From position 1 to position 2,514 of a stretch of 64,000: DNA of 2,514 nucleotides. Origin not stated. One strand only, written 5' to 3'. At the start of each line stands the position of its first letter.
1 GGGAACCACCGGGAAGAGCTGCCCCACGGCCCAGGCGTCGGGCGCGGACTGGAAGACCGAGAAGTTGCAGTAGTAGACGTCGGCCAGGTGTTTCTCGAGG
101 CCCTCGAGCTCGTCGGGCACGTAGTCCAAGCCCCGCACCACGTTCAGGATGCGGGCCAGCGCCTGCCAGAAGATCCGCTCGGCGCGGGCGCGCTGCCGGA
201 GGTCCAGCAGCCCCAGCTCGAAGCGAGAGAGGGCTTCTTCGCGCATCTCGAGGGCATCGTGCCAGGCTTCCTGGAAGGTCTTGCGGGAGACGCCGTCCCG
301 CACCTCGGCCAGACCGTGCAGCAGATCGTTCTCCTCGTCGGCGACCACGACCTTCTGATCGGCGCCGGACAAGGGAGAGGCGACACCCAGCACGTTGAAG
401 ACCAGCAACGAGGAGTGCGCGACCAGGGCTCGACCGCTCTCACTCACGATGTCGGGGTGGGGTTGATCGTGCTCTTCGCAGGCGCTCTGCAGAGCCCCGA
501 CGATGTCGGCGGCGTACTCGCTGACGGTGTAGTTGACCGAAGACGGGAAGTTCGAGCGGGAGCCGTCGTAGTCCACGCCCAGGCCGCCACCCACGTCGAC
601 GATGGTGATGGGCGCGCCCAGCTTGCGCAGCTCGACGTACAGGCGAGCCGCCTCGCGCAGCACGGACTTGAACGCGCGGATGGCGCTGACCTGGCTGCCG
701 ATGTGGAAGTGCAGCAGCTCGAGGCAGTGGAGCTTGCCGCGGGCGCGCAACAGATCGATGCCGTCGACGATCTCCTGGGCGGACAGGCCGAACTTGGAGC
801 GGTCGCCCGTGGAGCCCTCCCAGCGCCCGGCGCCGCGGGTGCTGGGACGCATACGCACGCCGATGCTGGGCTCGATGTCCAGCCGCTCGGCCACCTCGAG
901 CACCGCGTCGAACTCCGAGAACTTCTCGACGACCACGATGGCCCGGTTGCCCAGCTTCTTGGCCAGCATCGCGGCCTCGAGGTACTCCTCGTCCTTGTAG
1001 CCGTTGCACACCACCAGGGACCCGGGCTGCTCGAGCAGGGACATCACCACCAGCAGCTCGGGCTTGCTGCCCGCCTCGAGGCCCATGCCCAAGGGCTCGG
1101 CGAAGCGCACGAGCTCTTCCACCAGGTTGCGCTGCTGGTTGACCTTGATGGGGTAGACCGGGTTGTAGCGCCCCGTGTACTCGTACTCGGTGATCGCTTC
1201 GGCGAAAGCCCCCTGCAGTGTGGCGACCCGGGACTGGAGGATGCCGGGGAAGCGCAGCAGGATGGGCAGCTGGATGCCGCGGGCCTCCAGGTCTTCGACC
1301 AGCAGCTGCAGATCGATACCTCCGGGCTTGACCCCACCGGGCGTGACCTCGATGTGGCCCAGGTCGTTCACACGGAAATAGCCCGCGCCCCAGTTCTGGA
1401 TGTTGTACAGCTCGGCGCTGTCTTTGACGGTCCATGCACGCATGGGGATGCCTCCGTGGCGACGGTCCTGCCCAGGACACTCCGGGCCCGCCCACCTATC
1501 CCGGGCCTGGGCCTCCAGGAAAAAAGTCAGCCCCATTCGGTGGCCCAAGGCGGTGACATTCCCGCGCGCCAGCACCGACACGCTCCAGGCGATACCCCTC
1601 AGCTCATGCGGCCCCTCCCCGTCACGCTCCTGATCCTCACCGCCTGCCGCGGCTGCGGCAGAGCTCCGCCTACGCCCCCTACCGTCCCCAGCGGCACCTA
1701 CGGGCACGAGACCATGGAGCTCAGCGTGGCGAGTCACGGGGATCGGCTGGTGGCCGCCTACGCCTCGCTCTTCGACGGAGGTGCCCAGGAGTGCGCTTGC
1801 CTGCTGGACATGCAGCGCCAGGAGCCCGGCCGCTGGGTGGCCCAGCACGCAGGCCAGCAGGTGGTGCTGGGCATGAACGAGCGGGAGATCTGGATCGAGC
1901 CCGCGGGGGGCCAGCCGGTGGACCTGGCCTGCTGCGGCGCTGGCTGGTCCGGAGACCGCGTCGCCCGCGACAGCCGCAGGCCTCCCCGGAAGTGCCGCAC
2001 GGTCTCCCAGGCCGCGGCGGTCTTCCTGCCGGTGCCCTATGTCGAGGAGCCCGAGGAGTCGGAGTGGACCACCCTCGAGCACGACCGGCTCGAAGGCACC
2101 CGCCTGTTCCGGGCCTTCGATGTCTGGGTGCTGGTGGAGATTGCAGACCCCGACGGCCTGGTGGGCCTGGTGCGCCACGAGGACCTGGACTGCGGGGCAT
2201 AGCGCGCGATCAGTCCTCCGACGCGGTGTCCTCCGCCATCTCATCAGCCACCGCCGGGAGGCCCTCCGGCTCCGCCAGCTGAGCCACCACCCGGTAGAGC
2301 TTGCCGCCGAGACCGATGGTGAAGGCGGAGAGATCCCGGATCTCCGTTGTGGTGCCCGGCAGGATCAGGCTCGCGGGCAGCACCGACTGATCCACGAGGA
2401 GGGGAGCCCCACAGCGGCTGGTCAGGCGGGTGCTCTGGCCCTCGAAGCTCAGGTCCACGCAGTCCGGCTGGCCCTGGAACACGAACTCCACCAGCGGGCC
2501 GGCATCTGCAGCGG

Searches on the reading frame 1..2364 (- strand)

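Call 55: search_protein_families(library=pfam, proteins=[window:1-2364:-], max_evalue=0.0001)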
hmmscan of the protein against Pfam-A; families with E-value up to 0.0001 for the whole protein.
window:1-2364:- (788 aa): 2 families
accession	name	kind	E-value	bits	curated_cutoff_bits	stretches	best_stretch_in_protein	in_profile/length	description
PF02784.22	Orn_Arg_deC_N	-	8.8e-42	143.6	23.4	1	395-649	16-247/247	Pyridoxal-dependent decarboxylase, pyridoxal binding domain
PF17810.6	Arg_decarb_HB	-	1.1e-19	71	23.3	1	676-756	2-83/84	Arginine decarboxylase helical bundle domain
